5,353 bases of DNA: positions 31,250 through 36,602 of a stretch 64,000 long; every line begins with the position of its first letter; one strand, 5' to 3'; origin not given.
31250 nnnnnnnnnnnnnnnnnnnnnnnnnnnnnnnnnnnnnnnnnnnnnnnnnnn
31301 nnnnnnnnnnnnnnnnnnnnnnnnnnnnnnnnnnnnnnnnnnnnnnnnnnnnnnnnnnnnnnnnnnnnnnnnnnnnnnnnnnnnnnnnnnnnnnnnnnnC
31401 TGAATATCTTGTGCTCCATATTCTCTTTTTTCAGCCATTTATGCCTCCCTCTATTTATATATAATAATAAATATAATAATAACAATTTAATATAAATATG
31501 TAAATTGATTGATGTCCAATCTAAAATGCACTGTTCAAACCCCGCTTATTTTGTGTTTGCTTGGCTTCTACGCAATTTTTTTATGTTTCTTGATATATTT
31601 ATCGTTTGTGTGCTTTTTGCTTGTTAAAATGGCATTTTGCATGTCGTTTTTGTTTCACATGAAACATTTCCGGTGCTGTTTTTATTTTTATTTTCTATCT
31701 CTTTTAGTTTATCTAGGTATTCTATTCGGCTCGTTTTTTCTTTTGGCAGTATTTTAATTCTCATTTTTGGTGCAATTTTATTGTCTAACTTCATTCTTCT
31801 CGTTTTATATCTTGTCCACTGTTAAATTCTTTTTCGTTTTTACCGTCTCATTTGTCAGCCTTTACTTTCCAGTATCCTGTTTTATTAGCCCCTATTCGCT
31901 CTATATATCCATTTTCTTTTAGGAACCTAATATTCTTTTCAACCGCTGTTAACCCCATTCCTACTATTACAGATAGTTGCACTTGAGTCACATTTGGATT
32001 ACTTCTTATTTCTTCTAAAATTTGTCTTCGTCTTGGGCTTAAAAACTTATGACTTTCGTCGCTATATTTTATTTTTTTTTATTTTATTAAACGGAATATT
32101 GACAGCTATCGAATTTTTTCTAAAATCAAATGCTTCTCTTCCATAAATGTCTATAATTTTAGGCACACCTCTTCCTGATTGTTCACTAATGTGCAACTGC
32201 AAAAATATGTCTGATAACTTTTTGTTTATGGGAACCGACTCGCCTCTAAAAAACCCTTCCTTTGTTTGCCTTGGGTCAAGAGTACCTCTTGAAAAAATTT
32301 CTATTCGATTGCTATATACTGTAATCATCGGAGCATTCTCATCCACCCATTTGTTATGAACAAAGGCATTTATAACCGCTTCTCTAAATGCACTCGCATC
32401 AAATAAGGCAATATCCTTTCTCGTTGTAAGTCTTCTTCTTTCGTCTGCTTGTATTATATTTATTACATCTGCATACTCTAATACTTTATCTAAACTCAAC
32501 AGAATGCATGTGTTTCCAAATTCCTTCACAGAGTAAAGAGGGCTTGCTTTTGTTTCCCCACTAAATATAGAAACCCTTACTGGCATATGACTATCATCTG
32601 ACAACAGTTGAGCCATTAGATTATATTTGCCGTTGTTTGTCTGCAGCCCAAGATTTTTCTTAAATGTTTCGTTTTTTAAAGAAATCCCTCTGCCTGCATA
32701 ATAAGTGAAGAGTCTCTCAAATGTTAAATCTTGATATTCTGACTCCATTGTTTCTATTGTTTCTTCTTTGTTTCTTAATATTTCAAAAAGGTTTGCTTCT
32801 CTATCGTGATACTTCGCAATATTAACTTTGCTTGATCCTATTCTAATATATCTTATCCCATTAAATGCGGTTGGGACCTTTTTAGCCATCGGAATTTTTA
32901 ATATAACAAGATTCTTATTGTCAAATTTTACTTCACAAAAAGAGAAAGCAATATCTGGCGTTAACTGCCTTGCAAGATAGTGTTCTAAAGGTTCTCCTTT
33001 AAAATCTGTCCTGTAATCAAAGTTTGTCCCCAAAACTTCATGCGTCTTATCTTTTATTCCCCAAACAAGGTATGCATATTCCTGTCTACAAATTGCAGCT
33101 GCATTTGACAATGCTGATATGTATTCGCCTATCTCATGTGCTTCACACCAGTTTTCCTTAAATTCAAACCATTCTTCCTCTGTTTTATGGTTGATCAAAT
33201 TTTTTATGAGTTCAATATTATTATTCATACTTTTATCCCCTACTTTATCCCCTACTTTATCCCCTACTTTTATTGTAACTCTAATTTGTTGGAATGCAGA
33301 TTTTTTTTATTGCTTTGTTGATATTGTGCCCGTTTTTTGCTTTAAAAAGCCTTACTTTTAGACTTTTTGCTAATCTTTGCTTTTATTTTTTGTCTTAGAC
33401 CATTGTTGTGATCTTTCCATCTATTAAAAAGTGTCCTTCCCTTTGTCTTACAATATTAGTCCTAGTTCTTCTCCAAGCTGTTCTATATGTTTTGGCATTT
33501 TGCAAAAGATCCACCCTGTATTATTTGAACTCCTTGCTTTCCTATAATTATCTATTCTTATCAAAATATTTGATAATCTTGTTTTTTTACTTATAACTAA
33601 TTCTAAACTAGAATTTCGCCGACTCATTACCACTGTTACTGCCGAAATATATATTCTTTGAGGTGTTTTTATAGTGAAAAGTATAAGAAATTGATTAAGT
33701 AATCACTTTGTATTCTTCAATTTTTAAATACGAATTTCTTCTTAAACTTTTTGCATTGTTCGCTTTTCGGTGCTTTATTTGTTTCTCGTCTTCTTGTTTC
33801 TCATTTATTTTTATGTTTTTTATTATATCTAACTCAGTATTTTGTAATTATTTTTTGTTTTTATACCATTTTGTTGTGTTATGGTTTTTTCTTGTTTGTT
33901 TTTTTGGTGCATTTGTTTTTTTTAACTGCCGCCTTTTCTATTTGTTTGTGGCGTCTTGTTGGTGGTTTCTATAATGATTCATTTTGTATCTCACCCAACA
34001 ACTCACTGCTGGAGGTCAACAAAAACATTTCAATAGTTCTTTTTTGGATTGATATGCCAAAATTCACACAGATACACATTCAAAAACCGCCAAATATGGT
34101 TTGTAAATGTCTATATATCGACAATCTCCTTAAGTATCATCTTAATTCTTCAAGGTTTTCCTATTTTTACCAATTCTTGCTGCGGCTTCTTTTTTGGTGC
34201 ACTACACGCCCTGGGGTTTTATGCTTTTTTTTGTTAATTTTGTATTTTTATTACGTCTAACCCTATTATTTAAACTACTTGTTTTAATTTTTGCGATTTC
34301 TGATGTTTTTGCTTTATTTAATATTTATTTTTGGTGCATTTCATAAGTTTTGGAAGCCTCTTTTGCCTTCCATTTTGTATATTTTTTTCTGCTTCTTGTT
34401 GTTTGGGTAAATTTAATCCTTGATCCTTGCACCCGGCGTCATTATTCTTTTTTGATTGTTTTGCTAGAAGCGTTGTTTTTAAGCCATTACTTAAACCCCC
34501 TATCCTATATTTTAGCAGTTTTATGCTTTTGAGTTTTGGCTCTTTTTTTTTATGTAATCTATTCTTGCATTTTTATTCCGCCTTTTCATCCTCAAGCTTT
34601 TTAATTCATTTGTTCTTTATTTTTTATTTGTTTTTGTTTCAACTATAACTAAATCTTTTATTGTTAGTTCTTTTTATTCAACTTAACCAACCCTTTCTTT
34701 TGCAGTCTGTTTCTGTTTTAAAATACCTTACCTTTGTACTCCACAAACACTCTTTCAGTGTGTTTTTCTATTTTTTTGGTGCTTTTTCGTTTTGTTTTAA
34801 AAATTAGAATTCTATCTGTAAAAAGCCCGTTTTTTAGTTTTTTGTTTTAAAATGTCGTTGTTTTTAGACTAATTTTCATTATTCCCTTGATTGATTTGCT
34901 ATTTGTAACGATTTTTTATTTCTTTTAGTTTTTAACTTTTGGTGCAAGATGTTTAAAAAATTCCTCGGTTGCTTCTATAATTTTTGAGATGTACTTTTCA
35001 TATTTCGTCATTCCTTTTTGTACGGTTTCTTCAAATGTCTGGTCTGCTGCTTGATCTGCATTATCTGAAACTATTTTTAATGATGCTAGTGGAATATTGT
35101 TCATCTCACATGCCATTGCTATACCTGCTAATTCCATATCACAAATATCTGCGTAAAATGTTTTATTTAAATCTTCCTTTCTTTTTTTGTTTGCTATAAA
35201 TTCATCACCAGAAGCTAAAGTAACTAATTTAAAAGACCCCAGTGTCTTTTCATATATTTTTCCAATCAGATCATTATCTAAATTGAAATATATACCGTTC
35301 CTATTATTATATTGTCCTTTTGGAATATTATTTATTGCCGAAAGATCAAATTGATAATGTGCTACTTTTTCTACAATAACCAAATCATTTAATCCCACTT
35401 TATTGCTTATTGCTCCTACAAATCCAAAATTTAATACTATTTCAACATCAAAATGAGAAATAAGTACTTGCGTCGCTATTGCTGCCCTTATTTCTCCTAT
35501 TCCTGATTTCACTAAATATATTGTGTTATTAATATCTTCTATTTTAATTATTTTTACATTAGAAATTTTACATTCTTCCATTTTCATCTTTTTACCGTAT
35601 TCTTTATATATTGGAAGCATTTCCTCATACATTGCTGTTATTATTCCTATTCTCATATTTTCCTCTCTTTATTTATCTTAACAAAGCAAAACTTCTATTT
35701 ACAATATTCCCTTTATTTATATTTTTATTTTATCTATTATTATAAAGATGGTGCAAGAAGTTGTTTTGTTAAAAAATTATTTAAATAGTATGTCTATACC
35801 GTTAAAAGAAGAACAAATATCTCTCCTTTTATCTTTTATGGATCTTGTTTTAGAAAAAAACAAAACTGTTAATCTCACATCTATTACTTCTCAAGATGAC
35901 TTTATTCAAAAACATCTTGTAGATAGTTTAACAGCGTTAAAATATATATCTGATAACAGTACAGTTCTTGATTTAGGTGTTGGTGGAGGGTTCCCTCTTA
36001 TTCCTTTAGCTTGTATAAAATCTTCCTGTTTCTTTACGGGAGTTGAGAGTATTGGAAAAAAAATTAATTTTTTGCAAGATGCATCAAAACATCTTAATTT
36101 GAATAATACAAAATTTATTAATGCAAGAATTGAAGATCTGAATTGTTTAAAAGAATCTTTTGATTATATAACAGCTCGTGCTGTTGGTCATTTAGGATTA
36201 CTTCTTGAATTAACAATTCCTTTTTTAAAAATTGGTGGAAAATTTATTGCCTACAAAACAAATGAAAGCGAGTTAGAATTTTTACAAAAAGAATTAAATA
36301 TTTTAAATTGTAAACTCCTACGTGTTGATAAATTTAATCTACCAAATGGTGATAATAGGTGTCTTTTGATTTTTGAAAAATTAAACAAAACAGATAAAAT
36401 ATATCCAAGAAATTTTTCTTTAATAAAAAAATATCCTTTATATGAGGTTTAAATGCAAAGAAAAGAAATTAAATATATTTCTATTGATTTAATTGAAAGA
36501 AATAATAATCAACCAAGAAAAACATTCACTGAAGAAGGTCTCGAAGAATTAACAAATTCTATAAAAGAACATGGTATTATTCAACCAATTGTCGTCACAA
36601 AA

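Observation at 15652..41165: Scrambled origin neighbourhood: dnaA alone is inverted, tail-to-tail with dnaN, and gyrBA and rsmG-parB sit on swapped sides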

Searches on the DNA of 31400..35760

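Call 45: search_rna_families(source=window, start=31400, end=35760, threshold=evalue, max_evalue=1)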
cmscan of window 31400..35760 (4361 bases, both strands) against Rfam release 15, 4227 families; matches with E-value up to 1: 0.
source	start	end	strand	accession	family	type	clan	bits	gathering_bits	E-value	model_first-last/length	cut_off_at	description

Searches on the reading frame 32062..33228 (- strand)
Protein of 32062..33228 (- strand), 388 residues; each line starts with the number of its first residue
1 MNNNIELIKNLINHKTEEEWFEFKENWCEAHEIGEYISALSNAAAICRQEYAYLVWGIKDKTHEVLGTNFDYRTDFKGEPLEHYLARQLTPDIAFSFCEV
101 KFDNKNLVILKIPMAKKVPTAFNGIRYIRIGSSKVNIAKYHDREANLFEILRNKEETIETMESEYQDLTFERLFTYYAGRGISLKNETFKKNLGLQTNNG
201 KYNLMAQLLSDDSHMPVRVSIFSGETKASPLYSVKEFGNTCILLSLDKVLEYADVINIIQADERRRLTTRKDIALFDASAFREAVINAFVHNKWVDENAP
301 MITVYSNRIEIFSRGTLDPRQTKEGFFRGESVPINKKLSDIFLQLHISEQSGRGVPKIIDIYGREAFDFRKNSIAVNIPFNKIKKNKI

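Call 4: search_protein_families(library=ncbifam, proteins=[window:32062-33228:-])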
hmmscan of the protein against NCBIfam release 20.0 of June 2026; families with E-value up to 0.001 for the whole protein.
window:32062-33228:- (388 aa): 0 families

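Call 67: search_protein_families(library=pfam, proteins=[window:32062-33228:-], max_evalue=0.0001)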
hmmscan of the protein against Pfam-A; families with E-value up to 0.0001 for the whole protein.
window:32062-33228:- (388 aa): 2 families
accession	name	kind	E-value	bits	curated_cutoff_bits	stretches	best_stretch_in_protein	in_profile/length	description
PF04326.19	SLFN_AlbA_2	-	5.8e-17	62.7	25.3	1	17-136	1-116/118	Schlafen, AlbA_2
PF13749.12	HATPase_c_4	-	4.4e-10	39.9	26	1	300-363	4-69/89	Putative ATP-dependent DNA helicase recG C-terminal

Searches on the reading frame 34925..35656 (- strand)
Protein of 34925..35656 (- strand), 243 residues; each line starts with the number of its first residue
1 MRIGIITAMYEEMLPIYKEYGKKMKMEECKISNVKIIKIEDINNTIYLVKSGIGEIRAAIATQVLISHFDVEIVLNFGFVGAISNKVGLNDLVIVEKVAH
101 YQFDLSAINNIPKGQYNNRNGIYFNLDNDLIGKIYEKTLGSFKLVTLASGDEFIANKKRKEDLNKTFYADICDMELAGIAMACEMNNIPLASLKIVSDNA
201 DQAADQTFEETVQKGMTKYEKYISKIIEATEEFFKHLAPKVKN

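Call 4: search_protein_families(library=ncbifam, proteins=[window:34925-35656:-])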
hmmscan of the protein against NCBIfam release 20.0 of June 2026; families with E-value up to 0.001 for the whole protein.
window:34925-35656:- (243 aa): 14 families
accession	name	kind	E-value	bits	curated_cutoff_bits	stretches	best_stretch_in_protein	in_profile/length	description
NF004079.0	PRK05584.1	equivalog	6.4e-42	143.6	169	1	1-230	1-230/232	5'-methylthioadenosine/adenosylhomocysteine nucleosidase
TIGR01704.1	MTA_SAH-Nsdase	equivalog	3.2e-23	82.4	73.8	1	2-228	1-227/229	5'-methylthioadenosine/S-adenosylhomocysteine nucleosidase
NF005522.0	PRK07164.1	equivalog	1.4e-21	77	161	1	3-218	6-206/218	5'-methylthioadenosine/S-adenosylhomocysteine nucleosidase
NF004168.0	PRK05634.1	equivalog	6.8e-20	71.6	129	1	43-223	20-181/185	nucleosidase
NF011286.0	PRK14697.1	equivalog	1e-18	67.7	260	1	2-227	3-220/233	bifunctional 5'-methylthioadenosine/S-adenosylhomocysteine nucleosidase/phosphatase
NF005221.0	PRK06714.1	equivalog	3.4e-18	66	218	1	2-227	3-222/236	S-adenosylhomocysteine nucleosidase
NF005213.0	PRK06698.1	equivalog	6.4e-17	61.5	768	1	2-227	3-220/459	bifunctional 5'-methylthioadenosine/S-adenosylhomocysteine nucleosidase/phosphatase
TIGR03664.1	fut_nucase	equivalog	7.3e-13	48.7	124.7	1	5-200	3-203/228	futalosine hydrolase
TIGR03468.1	HpnG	hypoth_equivalog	5.5e-12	45.7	187.1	1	141-215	99-174/212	hopanoid-associated phosphorylase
NF004489.0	PRK05819.1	subfamily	5.9e-08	32.3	230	1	45-210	57-217/236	DeoD-type purine-nucleoside phosphorylase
NF009914.0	PRK13374.1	subfamily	3.3e-07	30.1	338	1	46-211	58-218/235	DeoD-type purine-nucleoside phosphorylase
TIGR00107.1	deoD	equivalog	2.9e-06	26.9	232.25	1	45-210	53-213/232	purine-nucleoside phosphorylase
NF005500.0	PRK07115.1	equivalog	8.4e-05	21.9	264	0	156-237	170-247/261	AMP nucleosidase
NF005476.0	PRK07077.1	equivalog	0.00016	21.1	215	1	144-212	117-185/243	phosphorylase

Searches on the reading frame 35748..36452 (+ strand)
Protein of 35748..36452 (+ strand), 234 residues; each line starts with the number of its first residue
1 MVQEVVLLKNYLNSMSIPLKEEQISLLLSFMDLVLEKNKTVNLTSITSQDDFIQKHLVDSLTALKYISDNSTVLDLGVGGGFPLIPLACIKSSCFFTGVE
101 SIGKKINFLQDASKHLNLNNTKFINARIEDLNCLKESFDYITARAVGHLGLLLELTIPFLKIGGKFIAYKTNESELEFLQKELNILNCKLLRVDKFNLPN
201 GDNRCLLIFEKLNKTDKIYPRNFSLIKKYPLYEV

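Call 4: search_protein_families(library=ncbifam, proteins=[window:35748-36452:+])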
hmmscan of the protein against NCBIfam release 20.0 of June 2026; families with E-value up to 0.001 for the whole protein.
window:35748-36452:+ (234 aa): 5 families
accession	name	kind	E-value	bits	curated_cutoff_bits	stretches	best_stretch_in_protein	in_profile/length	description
TIGR00138.1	rsmG_gidB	equivalog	1.3e-42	145.6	99.5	1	28-203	2-175/183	16S rRNA (guanine(527)-N(7))-methyltransferase RsmG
TIGR01983.1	UbiG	equivalog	7.1e-06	25.5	102.95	1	51-144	31-123/228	bifunctional 2-polyprenyl-6-hydroxyphenol methylase/3-demethylubiquinol 3-O-methyltransferase UbiG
NF041536.1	ArsM_DUF2284_UU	exception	0.00014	20.3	575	1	64-147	71-155/459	arsenite methyltransferase/DUF2284 domain selenoprotein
TIGR03534.1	RF_mod_PrmC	equivalog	0.00021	20.8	199.1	1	57-143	76-162/253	peptide chain release factor N(5)-glutamine methyltransferase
NF008823.0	PRK11873.1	subfamily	0.00042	19.9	263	1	63-144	71-153/272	arsenite methyltransferase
